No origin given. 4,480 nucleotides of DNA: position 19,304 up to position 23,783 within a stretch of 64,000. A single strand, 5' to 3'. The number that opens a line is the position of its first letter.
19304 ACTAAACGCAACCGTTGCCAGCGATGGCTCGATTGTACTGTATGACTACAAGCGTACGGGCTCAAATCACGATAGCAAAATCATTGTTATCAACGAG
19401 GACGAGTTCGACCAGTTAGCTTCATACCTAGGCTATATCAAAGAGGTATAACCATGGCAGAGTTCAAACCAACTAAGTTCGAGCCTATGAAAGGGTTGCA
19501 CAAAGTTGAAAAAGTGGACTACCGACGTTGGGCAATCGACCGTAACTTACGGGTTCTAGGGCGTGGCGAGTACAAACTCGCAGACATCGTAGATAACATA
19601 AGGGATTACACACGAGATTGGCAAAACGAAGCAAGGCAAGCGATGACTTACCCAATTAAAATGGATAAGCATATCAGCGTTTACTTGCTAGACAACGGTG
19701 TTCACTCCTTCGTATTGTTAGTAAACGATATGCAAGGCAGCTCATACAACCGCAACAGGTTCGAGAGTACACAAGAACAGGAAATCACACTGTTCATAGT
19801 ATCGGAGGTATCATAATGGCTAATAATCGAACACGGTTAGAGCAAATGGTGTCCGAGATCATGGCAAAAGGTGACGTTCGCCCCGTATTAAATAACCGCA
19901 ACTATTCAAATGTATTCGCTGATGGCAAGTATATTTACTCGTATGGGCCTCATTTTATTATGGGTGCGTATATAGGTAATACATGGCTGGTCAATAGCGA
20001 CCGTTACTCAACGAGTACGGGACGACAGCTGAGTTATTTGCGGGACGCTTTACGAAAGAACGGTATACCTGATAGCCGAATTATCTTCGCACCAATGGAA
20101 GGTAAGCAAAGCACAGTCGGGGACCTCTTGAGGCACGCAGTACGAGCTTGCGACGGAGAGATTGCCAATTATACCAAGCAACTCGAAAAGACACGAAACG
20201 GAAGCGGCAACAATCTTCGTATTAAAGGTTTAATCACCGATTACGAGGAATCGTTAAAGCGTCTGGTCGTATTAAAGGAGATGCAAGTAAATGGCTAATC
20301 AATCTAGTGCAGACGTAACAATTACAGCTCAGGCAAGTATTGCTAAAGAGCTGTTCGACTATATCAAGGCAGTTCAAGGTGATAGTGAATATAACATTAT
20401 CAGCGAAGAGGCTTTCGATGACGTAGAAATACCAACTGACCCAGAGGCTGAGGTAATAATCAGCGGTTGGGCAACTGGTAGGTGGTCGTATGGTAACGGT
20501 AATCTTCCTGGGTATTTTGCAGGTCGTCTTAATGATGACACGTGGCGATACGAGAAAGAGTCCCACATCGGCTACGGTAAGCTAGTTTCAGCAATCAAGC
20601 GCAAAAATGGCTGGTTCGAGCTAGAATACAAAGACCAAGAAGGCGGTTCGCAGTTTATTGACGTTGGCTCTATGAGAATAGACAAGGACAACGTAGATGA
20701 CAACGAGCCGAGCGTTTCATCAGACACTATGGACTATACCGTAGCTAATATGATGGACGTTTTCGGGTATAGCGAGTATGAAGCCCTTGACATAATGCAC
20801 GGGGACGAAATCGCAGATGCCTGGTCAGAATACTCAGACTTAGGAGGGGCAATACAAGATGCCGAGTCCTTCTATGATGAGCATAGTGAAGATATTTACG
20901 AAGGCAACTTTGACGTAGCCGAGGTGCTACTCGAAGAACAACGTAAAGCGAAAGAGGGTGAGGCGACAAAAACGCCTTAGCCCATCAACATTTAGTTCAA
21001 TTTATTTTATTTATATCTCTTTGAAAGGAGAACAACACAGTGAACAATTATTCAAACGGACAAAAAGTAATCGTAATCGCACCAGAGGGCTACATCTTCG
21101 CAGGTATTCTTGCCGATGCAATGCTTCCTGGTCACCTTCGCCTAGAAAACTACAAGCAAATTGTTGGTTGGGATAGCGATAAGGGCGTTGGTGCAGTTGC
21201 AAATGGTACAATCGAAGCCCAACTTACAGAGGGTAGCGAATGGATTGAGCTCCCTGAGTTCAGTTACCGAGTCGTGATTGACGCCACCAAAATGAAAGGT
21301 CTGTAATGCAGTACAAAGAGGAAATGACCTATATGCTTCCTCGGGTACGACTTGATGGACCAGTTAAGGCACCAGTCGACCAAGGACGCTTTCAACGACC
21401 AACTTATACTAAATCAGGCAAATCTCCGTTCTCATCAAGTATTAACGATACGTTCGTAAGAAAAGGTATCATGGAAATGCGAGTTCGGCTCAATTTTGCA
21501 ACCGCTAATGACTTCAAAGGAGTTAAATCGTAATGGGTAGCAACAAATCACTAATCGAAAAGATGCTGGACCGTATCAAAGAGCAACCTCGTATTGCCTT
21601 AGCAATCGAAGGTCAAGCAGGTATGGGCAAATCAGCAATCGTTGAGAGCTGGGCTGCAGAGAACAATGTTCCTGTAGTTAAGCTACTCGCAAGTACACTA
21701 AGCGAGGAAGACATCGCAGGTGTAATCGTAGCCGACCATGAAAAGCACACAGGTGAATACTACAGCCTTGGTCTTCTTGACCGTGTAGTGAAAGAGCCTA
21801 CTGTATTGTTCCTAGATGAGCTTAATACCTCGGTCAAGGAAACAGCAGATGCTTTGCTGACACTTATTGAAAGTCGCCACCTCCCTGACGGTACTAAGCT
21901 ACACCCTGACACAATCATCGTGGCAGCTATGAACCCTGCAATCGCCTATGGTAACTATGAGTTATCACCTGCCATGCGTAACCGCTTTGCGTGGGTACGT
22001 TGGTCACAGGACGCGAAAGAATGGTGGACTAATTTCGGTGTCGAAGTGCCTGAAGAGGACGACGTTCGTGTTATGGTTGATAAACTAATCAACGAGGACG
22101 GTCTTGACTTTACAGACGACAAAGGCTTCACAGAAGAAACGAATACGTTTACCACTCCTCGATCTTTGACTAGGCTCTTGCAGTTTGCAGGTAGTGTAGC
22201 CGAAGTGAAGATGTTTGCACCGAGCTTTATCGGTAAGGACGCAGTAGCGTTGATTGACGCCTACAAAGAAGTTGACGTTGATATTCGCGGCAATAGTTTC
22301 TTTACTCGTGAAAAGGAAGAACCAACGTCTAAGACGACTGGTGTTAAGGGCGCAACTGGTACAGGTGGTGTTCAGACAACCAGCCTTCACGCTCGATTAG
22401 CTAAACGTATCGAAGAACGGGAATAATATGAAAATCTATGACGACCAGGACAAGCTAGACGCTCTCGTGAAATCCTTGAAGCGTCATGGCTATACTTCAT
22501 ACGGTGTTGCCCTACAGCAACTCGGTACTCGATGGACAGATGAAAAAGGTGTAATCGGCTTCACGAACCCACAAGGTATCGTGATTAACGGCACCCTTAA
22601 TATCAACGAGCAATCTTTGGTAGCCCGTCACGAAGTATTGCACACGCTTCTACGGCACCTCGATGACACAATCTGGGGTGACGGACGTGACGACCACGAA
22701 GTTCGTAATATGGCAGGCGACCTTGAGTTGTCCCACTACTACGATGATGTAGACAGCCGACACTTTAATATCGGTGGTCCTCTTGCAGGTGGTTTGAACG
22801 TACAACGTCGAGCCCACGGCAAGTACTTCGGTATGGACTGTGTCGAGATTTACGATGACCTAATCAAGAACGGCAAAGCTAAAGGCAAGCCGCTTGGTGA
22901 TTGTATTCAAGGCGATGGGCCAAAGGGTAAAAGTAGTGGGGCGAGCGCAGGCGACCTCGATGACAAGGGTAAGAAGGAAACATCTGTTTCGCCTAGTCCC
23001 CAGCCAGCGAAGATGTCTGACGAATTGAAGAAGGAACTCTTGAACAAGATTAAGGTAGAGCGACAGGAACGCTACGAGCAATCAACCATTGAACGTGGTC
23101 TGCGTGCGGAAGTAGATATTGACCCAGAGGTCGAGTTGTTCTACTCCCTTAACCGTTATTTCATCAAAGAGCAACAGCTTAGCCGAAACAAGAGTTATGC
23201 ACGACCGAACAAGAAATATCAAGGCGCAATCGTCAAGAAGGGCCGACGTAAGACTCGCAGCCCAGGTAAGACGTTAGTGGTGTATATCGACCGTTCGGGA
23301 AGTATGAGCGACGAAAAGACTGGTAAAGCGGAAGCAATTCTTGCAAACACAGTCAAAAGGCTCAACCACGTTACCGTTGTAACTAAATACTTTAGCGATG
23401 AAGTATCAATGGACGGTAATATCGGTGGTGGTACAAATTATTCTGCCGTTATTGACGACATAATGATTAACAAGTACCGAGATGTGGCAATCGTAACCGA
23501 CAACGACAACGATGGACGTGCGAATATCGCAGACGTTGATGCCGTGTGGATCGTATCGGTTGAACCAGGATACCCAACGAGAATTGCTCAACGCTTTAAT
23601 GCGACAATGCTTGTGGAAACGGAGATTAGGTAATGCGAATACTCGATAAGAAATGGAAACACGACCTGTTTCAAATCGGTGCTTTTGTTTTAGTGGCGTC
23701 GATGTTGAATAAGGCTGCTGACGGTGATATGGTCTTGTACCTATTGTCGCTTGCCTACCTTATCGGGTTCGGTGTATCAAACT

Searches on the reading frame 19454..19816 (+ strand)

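Call 9: search_protein_families(library=pfam, proteins=[window:19454-19816:+], max_evalue=0.1)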
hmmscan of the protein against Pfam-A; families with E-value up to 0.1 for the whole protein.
window:19454-19816:+ (120 aa): 0 families

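Call 10: search_protein_families(library=phrogs, proteins=[window:19454-19816:+], max_evalue=0.1)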
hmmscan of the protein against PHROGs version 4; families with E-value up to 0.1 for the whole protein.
window:19454-19816:+ (120 aa): 1 family
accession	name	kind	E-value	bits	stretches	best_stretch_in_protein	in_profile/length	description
phrog_28846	-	unknown function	0.049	14.7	1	3-70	24-88/136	-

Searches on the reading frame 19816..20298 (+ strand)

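Call 9: search_protein_families(library=pfam, proteins=[window:19816-20298:+], max_evalue=0.1)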
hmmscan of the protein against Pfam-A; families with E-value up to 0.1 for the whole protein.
window:19816-20298:+ (160 aa): 0 families

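Call 10: search_protein_families(library=phrogs, proteins=[window:19816-20298:+], max_evalue=0.1)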
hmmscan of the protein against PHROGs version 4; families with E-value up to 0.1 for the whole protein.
window:19816-20298:+ (160 aa): 2 families
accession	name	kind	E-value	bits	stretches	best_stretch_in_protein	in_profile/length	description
phrog_7247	-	unknown function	4e-12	47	1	30-82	26-83/365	-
phrog_29643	-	unknown function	5.1e-07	29.6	1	30-86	24-86/423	-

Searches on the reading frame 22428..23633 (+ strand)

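Call 11: search_protein_families(library=phrogs, proteins=[window:22428-23633:+], max_evalue=0.00001)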
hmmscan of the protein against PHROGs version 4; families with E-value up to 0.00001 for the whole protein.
window:22428-23633:+ (401 aa): 1 family
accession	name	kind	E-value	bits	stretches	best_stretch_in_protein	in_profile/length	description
phrog_1314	-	DNA, RNA and nucleotide metabolism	6.8e-21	75.8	1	56-379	65-377/394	HNH endonuclease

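Call 52: search_protein_families(library=pfam, proteins=[window:22428-23633:+], max_evalue=0.01)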
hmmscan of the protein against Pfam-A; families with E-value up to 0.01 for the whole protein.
window:22428-23633:+ (401 aa): 2 families
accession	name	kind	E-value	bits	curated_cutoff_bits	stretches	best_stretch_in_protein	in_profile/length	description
PF13203.12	DUF2201_N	-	5.8e-05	23.3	23.2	1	57-269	55-258/271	Putative metallopeptidase domain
PF09967.15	DUF2201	-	0.0019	18.8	26.4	0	283-383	1-113/123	VWA-like domain (DUF2201)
